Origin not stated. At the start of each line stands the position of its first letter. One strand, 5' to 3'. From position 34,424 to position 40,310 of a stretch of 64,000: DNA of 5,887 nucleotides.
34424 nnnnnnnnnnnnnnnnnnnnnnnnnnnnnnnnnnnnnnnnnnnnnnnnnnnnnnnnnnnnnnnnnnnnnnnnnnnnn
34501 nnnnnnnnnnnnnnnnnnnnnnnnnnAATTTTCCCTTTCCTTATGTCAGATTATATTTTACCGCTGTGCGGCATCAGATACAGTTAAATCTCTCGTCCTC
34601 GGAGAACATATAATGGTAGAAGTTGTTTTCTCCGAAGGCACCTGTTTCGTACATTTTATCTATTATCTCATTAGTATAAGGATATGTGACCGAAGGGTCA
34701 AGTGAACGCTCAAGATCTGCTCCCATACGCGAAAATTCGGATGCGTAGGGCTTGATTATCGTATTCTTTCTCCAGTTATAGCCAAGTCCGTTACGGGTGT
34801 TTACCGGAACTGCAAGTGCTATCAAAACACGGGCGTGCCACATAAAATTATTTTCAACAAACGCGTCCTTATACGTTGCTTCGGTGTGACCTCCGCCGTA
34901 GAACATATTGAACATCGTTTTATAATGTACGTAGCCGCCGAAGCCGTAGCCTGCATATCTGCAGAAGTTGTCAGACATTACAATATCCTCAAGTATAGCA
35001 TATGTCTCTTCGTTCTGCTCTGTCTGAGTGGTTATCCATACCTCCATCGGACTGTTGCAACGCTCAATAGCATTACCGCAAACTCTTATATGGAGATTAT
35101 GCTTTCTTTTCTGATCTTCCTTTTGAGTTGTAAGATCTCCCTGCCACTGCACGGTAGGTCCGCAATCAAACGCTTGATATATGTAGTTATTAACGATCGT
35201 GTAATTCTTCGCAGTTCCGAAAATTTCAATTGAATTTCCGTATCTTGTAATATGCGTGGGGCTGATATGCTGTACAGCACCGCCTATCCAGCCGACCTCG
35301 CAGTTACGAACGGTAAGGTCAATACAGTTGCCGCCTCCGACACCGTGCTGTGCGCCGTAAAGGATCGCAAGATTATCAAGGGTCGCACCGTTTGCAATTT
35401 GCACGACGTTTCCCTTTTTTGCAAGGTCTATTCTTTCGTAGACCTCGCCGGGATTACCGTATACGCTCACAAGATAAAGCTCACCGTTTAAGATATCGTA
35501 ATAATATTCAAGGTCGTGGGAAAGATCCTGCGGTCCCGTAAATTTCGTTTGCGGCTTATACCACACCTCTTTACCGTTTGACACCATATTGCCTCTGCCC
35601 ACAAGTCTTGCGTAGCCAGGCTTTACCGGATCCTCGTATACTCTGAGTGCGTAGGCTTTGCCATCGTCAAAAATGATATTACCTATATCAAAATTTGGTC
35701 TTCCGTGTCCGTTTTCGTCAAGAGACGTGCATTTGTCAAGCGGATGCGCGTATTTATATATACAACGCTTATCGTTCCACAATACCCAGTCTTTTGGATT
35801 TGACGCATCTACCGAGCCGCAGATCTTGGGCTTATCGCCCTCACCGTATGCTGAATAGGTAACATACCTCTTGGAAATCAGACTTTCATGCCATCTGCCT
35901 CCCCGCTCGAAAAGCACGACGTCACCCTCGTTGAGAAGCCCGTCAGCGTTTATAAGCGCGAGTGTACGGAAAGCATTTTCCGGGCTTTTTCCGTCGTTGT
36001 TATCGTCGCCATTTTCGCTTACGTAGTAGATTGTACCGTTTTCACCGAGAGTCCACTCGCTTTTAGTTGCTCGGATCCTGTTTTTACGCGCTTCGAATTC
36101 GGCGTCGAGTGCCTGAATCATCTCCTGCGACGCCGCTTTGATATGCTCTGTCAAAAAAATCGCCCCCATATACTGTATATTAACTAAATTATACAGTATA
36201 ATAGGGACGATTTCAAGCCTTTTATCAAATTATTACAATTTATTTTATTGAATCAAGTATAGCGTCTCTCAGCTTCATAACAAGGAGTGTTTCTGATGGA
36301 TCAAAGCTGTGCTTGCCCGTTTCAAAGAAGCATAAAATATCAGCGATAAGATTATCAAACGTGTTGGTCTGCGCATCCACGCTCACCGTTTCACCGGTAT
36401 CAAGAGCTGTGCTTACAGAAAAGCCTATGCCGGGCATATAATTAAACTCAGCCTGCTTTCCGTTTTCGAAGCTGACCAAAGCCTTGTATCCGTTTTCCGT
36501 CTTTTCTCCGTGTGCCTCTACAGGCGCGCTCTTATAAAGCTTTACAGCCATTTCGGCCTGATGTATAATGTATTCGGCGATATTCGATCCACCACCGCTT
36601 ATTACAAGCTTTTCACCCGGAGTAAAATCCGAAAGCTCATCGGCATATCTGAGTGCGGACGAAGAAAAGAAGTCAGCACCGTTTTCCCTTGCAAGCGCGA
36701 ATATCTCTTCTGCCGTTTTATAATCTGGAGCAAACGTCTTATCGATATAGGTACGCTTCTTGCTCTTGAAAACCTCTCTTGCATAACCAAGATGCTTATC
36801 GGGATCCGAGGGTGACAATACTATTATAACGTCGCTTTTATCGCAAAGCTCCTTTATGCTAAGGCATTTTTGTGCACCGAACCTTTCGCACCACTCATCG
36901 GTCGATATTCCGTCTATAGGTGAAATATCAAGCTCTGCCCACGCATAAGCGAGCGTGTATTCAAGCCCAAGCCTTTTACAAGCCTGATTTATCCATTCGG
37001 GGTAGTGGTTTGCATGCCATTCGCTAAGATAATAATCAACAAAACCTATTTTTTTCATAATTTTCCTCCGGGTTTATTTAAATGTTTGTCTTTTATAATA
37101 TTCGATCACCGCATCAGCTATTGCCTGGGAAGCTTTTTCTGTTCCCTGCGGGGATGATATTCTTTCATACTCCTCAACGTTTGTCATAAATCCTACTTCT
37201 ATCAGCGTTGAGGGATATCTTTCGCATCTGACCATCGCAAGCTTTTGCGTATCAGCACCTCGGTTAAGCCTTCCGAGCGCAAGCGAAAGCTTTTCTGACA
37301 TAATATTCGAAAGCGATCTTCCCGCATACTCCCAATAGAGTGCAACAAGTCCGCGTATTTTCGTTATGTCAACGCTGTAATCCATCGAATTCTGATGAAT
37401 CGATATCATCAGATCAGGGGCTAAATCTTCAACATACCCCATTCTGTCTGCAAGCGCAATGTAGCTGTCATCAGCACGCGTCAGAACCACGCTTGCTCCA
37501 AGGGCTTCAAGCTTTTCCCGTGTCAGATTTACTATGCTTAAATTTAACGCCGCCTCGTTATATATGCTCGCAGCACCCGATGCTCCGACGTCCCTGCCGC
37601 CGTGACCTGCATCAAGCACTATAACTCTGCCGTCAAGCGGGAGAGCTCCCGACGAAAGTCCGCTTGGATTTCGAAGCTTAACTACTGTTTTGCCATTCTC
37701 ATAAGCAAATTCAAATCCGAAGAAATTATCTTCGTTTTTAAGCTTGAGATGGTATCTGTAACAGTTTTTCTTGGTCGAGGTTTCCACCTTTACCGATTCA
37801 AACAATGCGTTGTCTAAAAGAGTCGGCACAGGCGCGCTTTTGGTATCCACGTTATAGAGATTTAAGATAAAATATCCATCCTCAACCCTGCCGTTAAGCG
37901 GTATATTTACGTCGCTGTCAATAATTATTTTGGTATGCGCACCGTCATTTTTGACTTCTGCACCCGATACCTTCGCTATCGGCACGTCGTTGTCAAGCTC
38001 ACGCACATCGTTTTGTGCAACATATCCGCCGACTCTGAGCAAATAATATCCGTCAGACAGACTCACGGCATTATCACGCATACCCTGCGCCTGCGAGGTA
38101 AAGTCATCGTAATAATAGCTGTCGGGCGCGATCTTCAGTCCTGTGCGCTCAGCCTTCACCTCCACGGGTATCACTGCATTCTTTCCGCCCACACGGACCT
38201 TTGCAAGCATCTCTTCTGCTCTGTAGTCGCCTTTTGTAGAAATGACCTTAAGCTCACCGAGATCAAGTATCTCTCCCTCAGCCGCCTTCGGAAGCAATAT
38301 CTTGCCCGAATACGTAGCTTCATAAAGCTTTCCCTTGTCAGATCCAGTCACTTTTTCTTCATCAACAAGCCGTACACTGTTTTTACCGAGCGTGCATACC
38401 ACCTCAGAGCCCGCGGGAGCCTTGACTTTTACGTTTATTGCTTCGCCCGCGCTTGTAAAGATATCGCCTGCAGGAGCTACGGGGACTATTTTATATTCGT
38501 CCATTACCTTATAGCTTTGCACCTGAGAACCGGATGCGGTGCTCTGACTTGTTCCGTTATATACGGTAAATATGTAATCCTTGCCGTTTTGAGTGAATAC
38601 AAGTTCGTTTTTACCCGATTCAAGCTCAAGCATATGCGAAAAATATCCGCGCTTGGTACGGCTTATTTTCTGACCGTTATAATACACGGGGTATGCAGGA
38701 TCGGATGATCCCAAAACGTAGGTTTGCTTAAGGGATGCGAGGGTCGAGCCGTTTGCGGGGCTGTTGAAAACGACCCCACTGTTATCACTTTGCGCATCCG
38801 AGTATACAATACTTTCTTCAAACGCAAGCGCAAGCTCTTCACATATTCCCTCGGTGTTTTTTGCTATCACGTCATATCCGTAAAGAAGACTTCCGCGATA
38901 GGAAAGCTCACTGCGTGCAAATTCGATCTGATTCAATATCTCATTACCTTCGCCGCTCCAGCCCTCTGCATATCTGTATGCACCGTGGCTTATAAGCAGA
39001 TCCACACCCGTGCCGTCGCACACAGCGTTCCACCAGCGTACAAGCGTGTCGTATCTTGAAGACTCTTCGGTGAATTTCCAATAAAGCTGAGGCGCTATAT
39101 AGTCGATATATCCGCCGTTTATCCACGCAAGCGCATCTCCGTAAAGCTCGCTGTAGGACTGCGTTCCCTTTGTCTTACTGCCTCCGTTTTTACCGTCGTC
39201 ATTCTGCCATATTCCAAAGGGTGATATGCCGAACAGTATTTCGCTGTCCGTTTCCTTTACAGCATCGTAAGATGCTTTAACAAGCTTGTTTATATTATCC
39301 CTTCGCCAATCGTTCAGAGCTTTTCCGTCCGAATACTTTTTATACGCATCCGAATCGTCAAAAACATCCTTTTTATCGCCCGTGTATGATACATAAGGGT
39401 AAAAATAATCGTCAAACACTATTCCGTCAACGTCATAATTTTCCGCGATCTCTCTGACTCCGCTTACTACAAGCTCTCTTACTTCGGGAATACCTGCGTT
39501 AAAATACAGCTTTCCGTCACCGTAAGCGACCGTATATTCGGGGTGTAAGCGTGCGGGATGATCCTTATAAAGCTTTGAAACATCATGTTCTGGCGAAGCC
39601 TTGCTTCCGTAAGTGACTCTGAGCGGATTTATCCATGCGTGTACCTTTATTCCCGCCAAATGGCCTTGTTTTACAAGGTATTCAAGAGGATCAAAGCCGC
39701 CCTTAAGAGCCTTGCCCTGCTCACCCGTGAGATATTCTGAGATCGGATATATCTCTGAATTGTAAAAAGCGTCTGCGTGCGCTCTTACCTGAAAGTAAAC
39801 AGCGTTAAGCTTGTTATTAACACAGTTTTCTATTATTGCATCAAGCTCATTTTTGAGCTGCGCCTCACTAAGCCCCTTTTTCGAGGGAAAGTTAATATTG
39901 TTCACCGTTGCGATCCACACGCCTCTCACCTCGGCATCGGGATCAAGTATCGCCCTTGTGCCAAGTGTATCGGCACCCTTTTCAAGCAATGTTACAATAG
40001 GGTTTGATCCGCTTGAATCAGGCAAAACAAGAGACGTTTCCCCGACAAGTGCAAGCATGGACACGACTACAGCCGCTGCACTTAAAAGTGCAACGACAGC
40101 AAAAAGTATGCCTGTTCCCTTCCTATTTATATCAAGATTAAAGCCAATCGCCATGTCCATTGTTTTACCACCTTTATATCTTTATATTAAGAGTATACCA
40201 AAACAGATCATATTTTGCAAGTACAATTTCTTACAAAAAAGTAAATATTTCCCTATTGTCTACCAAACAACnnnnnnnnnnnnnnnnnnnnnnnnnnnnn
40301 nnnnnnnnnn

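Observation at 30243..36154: The same beta-helix core occurs in four localisation formats within one locus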

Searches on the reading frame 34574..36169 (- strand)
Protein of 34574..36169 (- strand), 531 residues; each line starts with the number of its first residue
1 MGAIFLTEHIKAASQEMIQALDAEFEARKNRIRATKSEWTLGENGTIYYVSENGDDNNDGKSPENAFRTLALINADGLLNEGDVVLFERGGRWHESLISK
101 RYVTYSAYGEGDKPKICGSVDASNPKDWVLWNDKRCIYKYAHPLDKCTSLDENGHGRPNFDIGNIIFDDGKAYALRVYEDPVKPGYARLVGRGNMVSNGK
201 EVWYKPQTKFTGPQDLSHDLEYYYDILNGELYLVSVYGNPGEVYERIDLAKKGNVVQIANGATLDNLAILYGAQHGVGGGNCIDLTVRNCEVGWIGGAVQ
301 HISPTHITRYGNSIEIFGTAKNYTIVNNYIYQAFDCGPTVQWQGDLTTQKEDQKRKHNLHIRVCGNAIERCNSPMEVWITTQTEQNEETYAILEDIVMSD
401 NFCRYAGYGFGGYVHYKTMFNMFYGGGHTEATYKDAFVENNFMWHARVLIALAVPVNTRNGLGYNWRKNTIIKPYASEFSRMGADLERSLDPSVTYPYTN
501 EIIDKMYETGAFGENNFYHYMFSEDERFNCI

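Call 5: search_protein_families(library=pfam, proteins=[window:34574-36169:-], max_evalue=0.01)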
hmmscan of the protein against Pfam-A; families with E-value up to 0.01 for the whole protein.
window:34574-36169:- (531 aa): 0 families

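Call 10: search_protein_families(library=ncbifam, proteins=[window:34574-36169:-], max_evalue=0.01)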
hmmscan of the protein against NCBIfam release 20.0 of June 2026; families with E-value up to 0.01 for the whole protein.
window:34574-36169:- (531 aa): 1 family
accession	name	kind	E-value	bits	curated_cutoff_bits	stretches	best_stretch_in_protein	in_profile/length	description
NF047897.1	LctobiosidLnbX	equivalog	4.6e-05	21.4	2500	1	42-97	40-97/1498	lacto-N-biosidase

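Call 66: search_protein_families(library=pfam, proteins=[window:34574-36154:-], max_evalue=10)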
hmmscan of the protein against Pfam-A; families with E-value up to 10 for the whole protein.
window:34574-36154:- (526 aa): 0 families

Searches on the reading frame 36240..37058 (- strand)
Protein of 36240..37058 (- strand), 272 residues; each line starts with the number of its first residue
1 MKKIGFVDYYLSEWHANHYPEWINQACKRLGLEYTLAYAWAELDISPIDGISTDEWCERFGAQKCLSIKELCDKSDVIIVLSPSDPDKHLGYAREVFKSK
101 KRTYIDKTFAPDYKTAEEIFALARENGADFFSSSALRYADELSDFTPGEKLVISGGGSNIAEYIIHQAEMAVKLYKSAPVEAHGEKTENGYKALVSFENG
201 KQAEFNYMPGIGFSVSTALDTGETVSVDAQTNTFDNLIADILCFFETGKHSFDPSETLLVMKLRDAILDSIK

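Call 5: search_protein_families(library=pfam, proteins=[window:36240-37058:-], max_evalue=0.01)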
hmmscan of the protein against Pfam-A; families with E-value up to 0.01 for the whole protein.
window:36240-37058:- (272 aa): 1 family
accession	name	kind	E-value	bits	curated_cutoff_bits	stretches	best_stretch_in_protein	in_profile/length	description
PF01408.29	GFO_IDH_MocA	-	1.3e-05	26.3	24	1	55-128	41-114/120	Oxidoreductase family, NAD-binding Rossmann fold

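Call 10: search_protein_families(library=ncbifam, proteins=[window:36240-37058:-], max_evalue=0.01)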
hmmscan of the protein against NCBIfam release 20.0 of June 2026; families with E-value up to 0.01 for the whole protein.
window:36240-37058:- (272 aa): 1 family
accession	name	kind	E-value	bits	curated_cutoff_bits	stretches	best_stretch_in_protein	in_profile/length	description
NF007574.0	PRK10206.1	equivalog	3.3e-06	26.4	352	1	68-130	57-119/345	oxidoreductase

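Call 58: search_solved_structures(query=window:36240-37058:-, max_evalue=1)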
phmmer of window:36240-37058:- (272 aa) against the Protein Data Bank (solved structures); distinct sequences matched with E-value up to 1: 16.
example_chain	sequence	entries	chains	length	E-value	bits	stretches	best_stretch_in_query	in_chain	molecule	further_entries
3f4l_A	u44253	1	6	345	0.00013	24.9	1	68-155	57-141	Putative oxidoreductase yhhX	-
3fhl_A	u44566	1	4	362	0.0087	18.9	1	65-128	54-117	Putative oxidoreductase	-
3rbv_A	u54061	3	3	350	0.023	17.5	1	55-128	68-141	Sugar 3-ketoreductase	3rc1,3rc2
3rc7_A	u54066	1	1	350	0.023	17.5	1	55-128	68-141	Sugar 3-ketoreductase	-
3e9m_A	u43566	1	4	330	0.034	17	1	67-131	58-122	Oxidoreductase, Gfo/Idh/MocA family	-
3rcb_A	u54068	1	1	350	0.084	15.7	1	55-128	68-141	Sugar 3-ketoreductase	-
3db2_A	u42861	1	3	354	0.13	15.1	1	57-137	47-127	putative NADPH-dependent oxidoreductase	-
3rc9_A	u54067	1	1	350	0.16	14.8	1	55-128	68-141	Sugar 3-ketoreductase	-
8w9s_A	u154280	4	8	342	0.16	14.7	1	29-141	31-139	NADH-dependent dihydrogenase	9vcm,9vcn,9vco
3i23_A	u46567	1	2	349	0.18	14.5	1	67-138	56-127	Oxidoreductase, Gfo/Idh/MocA family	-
3fd8_A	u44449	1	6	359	0.19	14.5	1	67-138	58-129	Oxidoreductase, Gfo/Idh/MocA family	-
3hnp_A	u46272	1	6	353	0.33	13.7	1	66-137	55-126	Oxidoreductase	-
3e82_A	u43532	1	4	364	0.68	12.7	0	76-126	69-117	Putative oxidoreductase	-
1htt_A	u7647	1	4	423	0.75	12.5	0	109-165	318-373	HISTIDYL-TRNA SYNTHETASE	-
1kmm_A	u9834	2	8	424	0.75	12.5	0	109-165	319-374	HISTIDYL-TRNA SYNTHETASE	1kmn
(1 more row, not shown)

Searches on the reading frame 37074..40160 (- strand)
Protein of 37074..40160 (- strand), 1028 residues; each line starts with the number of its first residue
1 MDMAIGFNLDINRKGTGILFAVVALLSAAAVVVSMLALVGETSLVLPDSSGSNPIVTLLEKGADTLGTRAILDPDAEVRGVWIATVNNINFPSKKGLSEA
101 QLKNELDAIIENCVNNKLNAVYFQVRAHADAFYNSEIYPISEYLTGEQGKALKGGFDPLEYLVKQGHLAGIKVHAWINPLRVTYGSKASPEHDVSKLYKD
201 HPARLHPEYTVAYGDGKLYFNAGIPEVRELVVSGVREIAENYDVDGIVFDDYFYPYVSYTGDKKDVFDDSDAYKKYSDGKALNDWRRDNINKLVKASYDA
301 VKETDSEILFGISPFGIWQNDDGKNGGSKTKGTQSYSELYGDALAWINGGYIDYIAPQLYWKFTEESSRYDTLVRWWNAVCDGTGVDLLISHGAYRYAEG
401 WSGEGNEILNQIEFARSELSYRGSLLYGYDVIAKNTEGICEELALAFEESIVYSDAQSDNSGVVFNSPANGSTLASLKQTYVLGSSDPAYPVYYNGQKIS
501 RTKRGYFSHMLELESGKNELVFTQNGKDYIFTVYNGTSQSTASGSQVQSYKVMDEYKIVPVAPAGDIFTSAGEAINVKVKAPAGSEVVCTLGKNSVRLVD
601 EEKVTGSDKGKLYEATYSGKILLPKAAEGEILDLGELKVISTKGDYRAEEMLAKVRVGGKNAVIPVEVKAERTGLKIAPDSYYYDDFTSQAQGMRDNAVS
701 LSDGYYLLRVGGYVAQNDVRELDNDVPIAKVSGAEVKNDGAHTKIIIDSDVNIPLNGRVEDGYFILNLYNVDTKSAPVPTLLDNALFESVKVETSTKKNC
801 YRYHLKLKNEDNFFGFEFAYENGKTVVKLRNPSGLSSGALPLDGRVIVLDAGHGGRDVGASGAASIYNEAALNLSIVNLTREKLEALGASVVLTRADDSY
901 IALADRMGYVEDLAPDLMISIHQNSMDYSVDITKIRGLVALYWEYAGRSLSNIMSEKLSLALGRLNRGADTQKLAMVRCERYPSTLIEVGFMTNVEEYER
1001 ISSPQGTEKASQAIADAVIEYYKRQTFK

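Call 5: search_protein_families(library=pfam, proteins=[window:37074-40160:-], max_evalue=0.01)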
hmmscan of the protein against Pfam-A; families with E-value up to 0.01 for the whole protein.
window:37074-40160:- (1028 aa): 3 families
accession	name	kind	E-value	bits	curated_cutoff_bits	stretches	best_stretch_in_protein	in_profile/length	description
PF02638.21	GHL10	-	3.1e-62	210.9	27.9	1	77-396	1-298/311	Glycosyl hydrolase-like 10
PF01520.23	Amidase_3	-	2.7e-35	122.4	27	1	847-1019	1-173/174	N-acetylmuramoyl-L-alanine amidase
PF09136.16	Glucodextran_B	-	0.00064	20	27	1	466-521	6-62/83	Glucodextranase, domain B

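Call 10: search_protein_families(library=ncbifam, proteins=[window:37074-40160:-], max_evalue=0.01)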
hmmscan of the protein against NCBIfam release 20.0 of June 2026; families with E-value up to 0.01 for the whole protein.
window:37074-40160:- (1028 aa): 5 families
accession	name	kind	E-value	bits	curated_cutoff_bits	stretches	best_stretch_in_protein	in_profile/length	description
TIGR02883.1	spore_cwlD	equivalog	3.3e-27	95.8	221.55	1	845-1021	1-189/189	N-acetylmuramoyl-L-alanine amidase CwlD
NF007652.1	PRK10319.1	equivalog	2.4e-16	59.8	400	2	844-925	57-138/291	N-acetylmuramoyl-L-alanine amidase AmiA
NF038140.1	amidase_Rv3717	exception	5.3e-11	42.4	335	2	853-924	48-124/233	Rv3717 family N-acetylmuramoyl-L-alanine amidase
NF038267.1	amidase_AmiC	exception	6.9e-09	34.8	700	1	846-926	188-268/407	N-acetylmuramoyl-L-alanine amidase AmiC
NF007751.0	PRK10431.1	equivalog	9.3e-09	34.3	532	1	843-924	190-271/445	N-acetylmuramoyl-L-alanine amidase AmiB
